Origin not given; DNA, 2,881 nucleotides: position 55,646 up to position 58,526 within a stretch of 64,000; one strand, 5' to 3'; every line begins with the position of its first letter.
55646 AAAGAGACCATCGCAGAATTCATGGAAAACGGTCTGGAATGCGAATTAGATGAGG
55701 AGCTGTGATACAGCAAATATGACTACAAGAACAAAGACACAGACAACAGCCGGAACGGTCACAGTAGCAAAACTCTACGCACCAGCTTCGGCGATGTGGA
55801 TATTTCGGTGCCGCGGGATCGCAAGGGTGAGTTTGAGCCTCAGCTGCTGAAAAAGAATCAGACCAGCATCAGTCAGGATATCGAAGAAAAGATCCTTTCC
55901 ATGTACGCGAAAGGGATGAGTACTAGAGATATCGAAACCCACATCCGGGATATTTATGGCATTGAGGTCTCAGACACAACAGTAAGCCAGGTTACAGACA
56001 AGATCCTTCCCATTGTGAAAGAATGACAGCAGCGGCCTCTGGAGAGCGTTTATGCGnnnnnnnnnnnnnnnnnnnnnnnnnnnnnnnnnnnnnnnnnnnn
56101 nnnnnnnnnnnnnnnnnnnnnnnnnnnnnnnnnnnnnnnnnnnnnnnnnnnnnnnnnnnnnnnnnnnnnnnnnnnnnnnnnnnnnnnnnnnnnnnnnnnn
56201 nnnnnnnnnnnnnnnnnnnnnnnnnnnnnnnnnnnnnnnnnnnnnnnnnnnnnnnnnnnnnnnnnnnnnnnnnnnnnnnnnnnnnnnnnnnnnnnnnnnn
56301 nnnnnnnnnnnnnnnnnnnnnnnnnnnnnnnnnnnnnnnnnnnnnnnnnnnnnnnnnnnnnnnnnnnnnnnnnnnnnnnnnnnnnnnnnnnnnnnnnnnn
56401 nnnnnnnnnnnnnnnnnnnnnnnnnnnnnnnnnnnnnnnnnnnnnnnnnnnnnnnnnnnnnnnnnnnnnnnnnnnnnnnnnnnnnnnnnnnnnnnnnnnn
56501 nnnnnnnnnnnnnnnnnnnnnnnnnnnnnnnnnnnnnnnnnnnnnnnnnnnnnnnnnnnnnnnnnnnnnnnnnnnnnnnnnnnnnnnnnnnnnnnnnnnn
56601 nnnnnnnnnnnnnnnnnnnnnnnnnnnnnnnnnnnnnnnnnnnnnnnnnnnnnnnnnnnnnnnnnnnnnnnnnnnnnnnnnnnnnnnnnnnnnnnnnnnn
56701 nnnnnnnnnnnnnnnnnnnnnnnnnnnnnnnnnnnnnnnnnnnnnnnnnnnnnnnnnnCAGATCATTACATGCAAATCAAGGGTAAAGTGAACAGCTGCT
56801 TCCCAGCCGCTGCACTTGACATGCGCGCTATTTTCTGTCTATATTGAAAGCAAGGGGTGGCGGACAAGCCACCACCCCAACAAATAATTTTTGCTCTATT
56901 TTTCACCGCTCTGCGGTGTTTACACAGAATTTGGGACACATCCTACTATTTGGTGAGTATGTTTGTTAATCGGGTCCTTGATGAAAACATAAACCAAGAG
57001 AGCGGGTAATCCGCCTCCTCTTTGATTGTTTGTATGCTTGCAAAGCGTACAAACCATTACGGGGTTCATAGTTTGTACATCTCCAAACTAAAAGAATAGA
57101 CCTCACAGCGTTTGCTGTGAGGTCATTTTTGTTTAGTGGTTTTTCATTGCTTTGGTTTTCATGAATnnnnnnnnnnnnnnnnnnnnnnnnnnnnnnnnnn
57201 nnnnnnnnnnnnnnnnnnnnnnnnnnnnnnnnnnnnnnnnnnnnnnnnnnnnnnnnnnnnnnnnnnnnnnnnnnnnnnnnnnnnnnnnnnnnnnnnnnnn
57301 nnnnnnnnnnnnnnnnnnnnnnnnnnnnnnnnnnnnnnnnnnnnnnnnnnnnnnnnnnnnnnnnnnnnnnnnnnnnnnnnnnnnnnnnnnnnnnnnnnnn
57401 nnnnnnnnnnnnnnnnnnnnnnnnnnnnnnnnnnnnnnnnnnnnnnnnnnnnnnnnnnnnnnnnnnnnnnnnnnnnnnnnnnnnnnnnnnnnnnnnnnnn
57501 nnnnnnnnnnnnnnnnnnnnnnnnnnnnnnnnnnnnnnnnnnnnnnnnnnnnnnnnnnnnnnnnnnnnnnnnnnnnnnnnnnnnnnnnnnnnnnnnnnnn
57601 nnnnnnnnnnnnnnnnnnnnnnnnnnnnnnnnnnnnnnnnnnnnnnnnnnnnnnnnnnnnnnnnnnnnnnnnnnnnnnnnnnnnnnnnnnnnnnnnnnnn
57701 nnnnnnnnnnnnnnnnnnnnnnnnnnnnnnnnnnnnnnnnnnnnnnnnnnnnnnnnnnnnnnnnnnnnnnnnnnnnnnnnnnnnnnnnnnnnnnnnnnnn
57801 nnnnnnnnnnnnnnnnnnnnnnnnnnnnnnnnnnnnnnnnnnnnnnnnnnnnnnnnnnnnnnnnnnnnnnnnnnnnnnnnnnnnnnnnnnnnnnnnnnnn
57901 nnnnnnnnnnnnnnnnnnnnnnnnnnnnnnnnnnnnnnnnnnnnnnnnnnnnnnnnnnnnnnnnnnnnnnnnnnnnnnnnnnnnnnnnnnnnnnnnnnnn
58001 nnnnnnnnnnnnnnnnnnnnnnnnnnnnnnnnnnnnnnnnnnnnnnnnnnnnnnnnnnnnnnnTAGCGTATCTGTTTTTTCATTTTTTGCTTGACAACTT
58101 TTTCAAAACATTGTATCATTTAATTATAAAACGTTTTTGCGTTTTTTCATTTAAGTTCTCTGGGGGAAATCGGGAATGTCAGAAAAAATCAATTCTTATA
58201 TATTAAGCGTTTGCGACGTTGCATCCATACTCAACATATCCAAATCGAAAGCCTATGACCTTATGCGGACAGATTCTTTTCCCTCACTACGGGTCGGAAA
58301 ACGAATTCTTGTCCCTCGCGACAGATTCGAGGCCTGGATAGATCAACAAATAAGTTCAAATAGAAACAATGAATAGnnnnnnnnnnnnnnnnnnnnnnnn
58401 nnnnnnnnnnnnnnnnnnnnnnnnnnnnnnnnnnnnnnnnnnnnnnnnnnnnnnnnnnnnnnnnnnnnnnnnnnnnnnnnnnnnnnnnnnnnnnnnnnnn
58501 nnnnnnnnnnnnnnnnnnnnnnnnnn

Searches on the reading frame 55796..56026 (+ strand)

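Call 115: search_protein_families(library=pfam, proteins=[window:55796-56026:+], max_evalue=0.001)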
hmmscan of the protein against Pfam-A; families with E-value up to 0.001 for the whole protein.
window:55796-56026:+ (76 aa): 2 families
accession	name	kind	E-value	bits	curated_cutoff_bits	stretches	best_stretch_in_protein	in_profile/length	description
PF00872.24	Transposase_mut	-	2.4e-21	76.5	21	1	1-76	76-150/379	Transposase, Mutator family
PF08069.17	Ribosomal_S13_N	-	0.00079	19.9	25.4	0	25-56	29-60/60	Ribosomal S13/S15 N-terminal domain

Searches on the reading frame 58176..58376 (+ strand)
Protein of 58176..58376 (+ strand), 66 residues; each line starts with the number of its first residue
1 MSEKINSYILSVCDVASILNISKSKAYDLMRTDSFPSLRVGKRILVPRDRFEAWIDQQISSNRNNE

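Call 115: search_protein_families(library=pfam, proteins=[window:58176-58376:+], max_evalue=0.001)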
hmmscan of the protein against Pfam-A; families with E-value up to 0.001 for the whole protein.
window:58176-58376:+ (66 aa): 1 family
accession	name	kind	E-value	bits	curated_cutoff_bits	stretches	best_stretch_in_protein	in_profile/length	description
PF12728.13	HTH_17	-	3.4e-12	46.9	27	1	10-58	2-50/51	Helix-turn-helix domain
